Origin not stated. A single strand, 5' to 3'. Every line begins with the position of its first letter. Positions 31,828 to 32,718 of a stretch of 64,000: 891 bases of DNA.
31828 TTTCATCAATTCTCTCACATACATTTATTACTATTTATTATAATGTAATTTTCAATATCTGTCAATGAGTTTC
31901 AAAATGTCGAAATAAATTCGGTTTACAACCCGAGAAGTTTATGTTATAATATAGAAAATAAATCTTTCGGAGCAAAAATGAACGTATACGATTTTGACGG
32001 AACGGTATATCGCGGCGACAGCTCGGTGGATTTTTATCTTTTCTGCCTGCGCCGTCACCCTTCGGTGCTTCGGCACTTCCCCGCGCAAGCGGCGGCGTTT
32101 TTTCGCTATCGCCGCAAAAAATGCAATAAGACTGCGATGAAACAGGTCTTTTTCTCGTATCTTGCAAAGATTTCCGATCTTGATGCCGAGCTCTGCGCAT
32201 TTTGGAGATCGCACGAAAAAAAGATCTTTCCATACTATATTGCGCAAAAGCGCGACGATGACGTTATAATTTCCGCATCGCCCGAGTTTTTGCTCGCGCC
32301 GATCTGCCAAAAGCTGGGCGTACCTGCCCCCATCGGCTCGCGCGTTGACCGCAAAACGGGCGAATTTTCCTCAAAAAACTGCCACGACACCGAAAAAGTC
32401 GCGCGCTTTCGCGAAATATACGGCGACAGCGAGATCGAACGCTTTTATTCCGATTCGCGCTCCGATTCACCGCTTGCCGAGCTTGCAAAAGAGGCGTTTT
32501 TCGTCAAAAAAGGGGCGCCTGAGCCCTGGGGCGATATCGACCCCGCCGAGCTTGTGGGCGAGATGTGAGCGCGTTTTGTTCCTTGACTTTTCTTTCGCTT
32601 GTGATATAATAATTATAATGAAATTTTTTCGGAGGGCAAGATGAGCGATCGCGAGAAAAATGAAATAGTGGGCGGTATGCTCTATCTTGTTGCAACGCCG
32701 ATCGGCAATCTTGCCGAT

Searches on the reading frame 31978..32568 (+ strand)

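Call 23: search_protein_families(library=pfam, proteins=[window:31978-32568:+], max_evalue=0.00001)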
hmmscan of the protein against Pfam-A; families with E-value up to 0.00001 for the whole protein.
window:31978-32568:+ (196 aa): 1 family
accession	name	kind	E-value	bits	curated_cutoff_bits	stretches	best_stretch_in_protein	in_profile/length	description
PF12710.13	HAD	-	2.2e-20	74.3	27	1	3-168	2-189/189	haloacid dehalogenase-like hydrolase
